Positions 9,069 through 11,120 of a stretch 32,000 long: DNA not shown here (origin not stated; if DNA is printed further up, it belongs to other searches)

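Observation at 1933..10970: Accessory type II FAS/PKS-like cluster: DH-KR-ACP-DH | KS(CLF-like)-KS-hydrolase-exported protein-GH3 ligase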

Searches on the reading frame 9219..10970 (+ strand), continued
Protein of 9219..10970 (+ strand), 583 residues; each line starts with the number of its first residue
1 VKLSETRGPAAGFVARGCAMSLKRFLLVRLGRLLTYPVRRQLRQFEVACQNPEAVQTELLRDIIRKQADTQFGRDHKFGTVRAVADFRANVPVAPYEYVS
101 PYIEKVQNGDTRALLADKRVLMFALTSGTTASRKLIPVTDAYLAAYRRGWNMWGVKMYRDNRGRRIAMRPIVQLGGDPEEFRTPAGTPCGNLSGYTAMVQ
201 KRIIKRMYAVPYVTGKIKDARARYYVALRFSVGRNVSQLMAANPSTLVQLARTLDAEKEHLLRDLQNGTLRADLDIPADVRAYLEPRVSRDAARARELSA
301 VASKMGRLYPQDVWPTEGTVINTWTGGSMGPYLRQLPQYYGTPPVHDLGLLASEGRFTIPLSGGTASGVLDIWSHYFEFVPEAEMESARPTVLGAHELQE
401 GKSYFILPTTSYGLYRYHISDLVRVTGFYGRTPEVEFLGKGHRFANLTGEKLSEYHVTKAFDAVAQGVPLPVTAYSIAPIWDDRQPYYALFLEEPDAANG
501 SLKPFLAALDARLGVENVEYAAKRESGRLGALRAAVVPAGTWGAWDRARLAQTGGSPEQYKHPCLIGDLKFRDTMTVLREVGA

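Call 58: find_homologous_proteins(query=P0125, max_evalue=1e-10)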
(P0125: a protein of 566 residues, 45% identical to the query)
Query P0125 (566 aa): 2358 proteins with E <= 1e-10 among 8000 candidates; the best 120 are listed.
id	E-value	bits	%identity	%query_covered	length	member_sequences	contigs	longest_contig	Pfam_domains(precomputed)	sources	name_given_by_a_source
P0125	0.0e+0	1312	100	100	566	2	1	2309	PF03321.20,PF23571.2,PF23572.2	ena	-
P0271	1.4e-240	818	63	97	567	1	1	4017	PF03321.20,PF23571.2,PF23572.2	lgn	-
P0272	6.0e-226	770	62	98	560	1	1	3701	PF03321.20,PF23571.2,PF23572.2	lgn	-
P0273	4.9e-225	767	61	97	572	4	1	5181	PF03321.20,PF23571.2,PF23572.2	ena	-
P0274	1.3e-223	762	63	95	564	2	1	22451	PF03321.20,PF23571.2,PF23572.2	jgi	-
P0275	4.6e-218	743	62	95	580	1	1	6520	PF03321.20,PF23571.2,PF23572.2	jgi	jgi:hypothetical protein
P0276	1.2e-217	742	61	95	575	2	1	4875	PF03321.20,PF23571.2,PF23572.2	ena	-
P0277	1.3e-207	709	60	95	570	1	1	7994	PF03321.20,PF23571.2,PF23572.2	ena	-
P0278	2.5e-205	701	55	98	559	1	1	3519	PF03321.20,PF23571.2,PF23572.2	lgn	-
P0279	4.1e-205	701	55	98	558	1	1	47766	PF03321.20,PF23571.2,PF23572.2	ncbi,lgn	-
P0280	1.1e-204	699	58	97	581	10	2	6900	PF03321.20,PF23571.2,PF23572.2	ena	-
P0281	2.8e-203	695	56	98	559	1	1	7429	PF03321.20,PF23571.2,PF23572.2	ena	-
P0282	1.1e-189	650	56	93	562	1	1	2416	PF03321.20,PF23571.2,PF23572.2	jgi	jgi:hypothetical protein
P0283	2.9e-175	602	51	98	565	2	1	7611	PF03321.20,PF23571.2,PF23572.2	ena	-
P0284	1.1e-173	597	49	98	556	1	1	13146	PF03321.20,PF23571.2,PF23572.2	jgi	-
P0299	1.6e-164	567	46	97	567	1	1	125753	PF03321.20,PF23571.2,PF23572.2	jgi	jgi:hypothetical protein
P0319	1.3e-159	551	49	93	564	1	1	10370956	PF03321.20,PF23571.2,PF23572.2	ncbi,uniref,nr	ncbi:GH3 auxin-responsive promoter [Aquisphaera giovannonii]|uniref:GH3 auxin-responsive promoter n=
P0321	1.8e-159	550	45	96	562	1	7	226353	PF03321.20,PF23571.2,PF23572.2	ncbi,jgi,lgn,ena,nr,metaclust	ncbi:MAG: GH3 auxin-responsive promoter family protein [Candidatus Ancaeobacter aquaticus]|nr:GH3 au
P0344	2.2e-158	546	47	95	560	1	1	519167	PF03321.20,PF23571.2,PF23572.2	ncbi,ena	-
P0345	2.2e-158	546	46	96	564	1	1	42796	PF03321.20,PF23571.2,PF23572.2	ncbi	ncbi:MAG: GH3 auxin-responsive promoter family protein [Isosphaeraceae bacterium]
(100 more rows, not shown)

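Call 59: find_encoding_contigs(protein=P0319, flank=10000, max_places=2)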
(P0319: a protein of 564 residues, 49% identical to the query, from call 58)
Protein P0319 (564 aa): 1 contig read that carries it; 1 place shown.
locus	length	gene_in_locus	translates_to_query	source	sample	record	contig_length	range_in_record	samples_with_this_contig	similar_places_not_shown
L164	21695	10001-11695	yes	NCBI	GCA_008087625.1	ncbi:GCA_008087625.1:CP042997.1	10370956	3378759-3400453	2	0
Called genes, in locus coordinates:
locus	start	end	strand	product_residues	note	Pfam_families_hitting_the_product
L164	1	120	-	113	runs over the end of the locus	-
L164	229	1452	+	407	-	PF04389:Peptidase_M28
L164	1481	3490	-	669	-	PF26550:Tricorn_2nd (faint), PF07676:PD40 (faint)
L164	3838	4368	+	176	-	PF07977:FabA, PF22818:ApeI-like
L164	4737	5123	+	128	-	PF00550:PP-binding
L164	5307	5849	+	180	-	PF07977:FabA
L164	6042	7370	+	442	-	PF00109:ketoacyl-synt, PF02801:Ketoacyl-synt_C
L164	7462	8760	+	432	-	PF00109:ketoacyl-synt, PF02801:Ketoacyl-synt_C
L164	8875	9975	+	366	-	PF12146:Hydrolase_4, PF00561:Abhydrolase_1, PF12697:Abhydrolase_6, PF00326:Peptidase_S9 (weak)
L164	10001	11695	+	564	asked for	PF03321:GH3, PF23571:GH3_M, PF23572:GH3_C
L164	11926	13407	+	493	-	PF07608:DUF1571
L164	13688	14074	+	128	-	PF00072:Response_reg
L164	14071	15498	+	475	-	-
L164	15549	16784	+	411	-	PF02746:MR_MLE_N (weak), PF13378:MR_MLE_C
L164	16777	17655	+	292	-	PF12146:Hydrolase_4, PF00561:Abhydrolase_1, PF12697:Abhydrolase_6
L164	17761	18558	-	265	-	PF01641:SelR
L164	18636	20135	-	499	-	PF26686:DUF8575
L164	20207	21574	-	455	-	PF11014:DUF2852 (faint)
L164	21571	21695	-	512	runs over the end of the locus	PF00206:Lyase_1, PF10415:FumaraseC_C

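Call 60: find_encoding_contigs(protein=P0321, flank=10000, max_places=2)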
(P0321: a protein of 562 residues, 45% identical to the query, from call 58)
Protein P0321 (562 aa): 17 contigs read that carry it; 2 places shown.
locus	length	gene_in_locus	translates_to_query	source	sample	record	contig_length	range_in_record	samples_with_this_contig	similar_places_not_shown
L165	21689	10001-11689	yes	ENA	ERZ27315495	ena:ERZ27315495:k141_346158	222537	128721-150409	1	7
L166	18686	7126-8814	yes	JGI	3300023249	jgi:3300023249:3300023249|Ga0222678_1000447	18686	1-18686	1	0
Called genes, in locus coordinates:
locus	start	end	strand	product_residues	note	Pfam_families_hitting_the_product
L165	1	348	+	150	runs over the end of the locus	PF02472:ExbD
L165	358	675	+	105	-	-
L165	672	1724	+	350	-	PF01992:vATP-synt_AC39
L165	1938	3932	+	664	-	PF01496:V_ATPase_I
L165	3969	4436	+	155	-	PF00137:ATP-synt_C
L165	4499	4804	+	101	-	PF01990:ATP-synt_F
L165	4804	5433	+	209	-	PF01991:vATP-synt_E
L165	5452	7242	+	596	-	PF02874:ATP-synt_ab_N (weak), PF16886:ATP-synt_ab_Xtn, PF00006:ATP-synt_ab, PF22919:ATP-synt_VA_C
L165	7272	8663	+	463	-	PF02874:ATP-synt_ab_N, PF00006:ATP-synt_ab, PF22919:ATP-synt_VA_C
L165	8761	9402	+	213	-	PF01813:ATP-synt_D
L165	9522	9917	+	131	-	PF00550:PP-binding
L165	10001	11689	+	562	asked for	PF03321:GH3, PF23571:GH3_M, PF23572:GH3_C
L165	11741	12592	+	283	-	PF12147:Methyltransf_20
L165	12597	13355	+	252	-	PF07608:DUF1571, PF03888:MucB_RseB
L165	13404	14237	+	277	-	PF00561:Abhydrolase_1, PF12146:Hydrolase_4, PF01738:DLH (faint), PF12697:Abhydrolase_6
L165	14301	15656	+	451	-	PF00041:fn3 (weak)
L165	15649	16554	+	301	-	-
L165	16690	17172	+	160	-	PF07977:FabA, PF22818:ApeI-like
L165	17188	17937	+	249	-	PF00106:adh_short, PF08659:KR, PF13561:adh_short_C2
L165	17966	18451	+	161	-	PF07977:FabA, PF22818:ApeI-like (weak)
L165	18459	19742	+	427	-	PF00109:ketoacyl-synt, PF00108:Thiolase_N (faint), PF02801:Ketoacyl-synt_C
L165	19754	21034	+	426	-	PF00109:ketoacyl-synt, PF02801:Ketoacyl-synt_C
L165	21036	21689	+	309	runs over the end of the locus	PF02129:Peptidase_S15 (weak), PF12740:PETase (weak), PF12146:Hydrolase_4, PF20434:BD-FAE (faint), PF00326:Peptidase_S9, PF00561:Abhydrolase_1, PF08840:BAAT_C (weak)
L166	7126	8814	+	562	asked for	PF03321:GH3, PF23571:GH3_M, PF23572:GH3_C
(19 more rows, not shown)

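Call 61: find_encoding_contigs(protein=P0279, flank=10000, max_places=2)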
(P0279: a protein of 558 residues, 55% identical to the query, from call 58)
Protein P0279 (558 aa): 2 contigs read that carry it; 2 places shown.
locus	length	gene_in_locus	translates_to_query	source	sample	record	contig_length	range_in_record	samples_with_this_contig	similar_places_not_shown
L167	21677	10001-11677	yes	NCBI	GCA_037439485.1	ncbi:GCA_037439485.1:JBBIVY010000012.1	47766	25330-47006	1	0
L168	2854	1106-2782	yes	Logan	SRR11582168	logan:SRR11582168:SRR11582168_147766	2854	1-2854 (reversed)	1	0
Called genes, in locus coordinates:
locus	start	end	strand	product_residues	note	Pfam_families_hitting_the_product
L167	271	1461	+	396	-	-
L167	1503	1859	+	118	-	-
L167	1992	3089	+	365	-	PF00155:Aminotran_1_2, PF00266:Aminotran_5 (weak), PF01041:DegT_DnrJ_EryC1, PF01053:Cys_Met_Meta_PP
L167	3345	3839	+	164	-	PF07977:FabA, PF22818:ApeI-like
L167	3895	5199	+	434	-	PF02310:B12-binding, PF04055:Radical_SAM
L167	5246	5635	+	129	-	PF00550:PP-binding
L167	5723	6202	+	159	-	PF07977:FabA, PF22818:ApeI-like (weak)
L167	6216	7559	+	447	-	PF00109:ketoacyl-synt, PF02801:Ketoacyl-synt_C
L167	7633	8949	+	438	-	PF00109:ketoacyl-synt, PF02801:Ketoacyl-synt_C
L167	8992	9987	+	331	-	PF00561:Abhydrolase_1, PF12146:Hydrolase_4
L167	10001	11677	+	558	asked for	PF03321:GH3, PF23571:GH3_M, PF23572:GH3_C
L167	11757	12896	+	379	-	PF08100:Dimerisation (weak), PF08242:Methyltransf_12, PF13649:Methyltransf_25, PF13847:Methyltransf_31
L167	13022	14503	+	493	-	PF00884:Sulfatase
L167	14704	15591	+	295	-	PF07608:DUF1571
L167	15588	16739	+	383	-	PF02746:MR_MLE_N, PF13378:MR_MLE_C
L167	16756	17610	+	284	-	PF00561:Abhydrolase_1, PF12146:Hydrolase_4, PF12697:Abhydrolase_6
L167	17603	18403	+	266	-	PF00258:Flavodoxin_1 (weak), PF12838:Fer4_7 (faint), PF13187:Fer4_9 (faint), PF00037:Fer4 (weak), PF12837:Fer4_6 (faint), PF13237:Fer4_10 (weak), PF13484:Fer4_16 (faint)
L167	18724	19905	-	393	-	PF13506:Glyco_transf_21, PF00535:Glycos_transf_2, PF13641:Glyco_tranf_2_3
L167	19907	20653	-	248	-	PF07796:DUF1638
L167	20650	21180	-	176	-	PF19610:DUF6115 (weak)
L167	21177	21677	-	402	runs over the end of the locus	PF01969:Ni_insertion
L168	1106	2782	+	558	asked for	PF03321:GH3, PF23571:GH3_M, PF23572:GH3_C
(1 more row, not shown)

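Call 63: find_encoding_contigs(protein=P0344, flank=10000, max_places=1)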
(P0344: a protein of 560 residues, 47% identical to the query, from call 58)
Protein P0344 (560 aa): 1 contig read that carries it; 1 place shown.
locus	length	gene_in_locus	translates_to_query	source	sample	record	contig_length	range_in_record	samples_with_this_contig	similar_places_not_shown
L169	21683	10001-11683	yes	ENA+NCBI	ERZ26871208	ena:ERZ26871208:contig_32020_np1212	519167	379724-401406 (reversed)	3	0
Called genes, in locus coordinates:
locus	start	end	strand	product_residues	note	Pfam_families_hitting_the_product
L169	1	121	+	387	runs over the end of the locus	PF04389:Peptidase_M28, PF01546:Peptidase_M20, PF07687:M20_dimer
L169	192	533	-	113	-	-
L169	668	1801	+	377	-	PF04389:Peptidase_M28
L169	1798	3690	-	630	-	PF07676:PD40 (faint)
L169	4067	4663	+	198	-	PF07977:FabA, PF22818:ApeI-like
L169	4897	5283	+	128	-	PF00550:PP-binding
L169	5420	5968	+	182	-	PF07977:FabA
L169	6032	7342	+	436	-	PF00109:ketoacyl-synt, PF02801:Ketoacyl-synt_C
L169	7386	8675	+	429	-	PF00109:ketoacyl-synt, PF02801:Ketoacyl-synt_C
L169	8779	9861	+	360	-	PF12146:Hydrolase_4 (faint), PF00561:Abhydrolase_1 (weak), PF00326:Peptidase_S9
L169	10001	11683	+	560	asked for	PF03321:GH3, PF23571:GH3_M, PF23572:GH3_C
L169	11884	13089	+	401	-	PF07608:DUF1571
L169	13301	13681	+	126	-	PF00072:Response_reg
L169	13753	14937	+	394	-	PF13378:MR_MLE_C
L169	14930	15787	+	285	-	PF12146:Hydrolase_4, PF00561:Abhydrolase_1, PF12697:Abhydrolase_6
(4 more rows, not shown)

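Call 64: find_encoding_contigs(protein=P0299, flank=10000, max_places=1)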
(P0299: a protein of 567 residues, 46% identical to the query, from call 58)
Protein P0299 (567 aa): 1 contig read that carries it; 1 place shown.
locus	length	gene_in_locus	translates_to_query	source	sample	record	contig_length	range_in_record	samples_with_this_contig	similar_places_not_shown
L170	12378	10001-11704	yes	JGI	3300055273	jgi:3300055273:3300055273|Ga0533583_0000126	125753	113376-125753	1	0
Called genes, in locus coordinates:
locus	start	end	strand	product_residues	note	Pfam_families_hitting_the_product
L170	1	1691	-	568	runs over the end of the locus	-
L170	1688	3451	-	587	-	-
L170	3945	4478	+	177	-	PF07977:FabA, PF22818:ApeI-like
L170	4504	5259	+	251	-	PF00106:adh_short, PF08659:KR, PF13561:adh_short_C2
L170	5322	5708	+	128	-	PF00550:PP-binding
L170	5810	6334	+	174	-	PF07977:FabA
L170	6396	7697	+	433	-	PF00109:ketoacyl-synt, PF02801:Ketoacyl-synt_C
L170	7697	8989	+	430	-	PF00109:ketoacyl-synt, PF02801:Ketoacyl-synt_C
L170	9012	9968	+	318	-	PF12146:Hydrolase_4, PF00561:Abhydrolase_1, PF12697:Abhydrolase_6, PF00326:Peptidase_S9 (weak)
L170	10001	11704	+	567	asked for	PF03321:GH3, PF23571:GH3_M, PF23572:GH3_C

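Call 78: list_cluster_members(proteins=[P0319, P0345, P0321, P0279])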
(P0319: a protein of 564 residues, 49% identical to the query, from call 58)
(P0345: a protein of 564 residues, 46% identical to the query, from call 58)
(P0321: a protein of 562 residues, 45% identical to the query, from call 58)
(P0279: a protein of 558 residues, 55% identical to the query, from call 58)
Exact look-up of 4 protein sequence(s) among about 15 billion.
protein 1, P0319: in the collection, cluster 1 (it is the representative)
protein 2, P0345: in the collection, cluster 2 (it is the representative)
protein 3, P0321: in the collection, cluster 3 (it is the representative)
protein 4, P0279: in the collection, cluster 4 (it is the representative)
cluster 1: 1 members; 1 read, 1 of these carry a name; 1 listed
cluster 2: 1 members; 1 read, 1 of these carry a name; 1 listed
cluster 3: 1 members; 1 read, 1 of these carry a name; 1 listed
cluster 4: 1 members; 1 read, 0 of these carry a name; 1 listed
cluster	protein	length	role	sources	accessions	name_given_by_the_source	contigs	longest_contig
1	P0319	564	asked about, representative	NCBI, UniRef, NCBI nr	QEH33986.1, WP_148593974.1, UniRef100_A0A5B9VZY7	GH3 auxin-responsive promoter [Aquisphaera giovannonii] | GH3 auxin-responsive promoter n=1 Tax=Aquisphaera giovannonii TaxID=406548 ... | GH3 auxin-responsive promoter family protein [Aquisphaera giovannonii]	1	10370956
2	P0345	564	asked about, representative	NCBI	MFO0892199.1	MAG: GH3 auxin-responsive promoter family protein [Isosphaeraceae bacterium]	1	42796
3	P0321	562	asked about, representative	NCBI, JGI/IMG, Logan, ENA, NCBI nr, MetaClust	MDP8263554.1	MAG: GH3 auxin-responsive promoter family protein [Candidatus Ancaeobacter aquaticus] | GH3 auxin-responsive promoter family protein [Candidatus Ancaeobacter aquaticus] | \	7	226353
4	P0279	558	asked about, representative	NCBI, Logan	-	-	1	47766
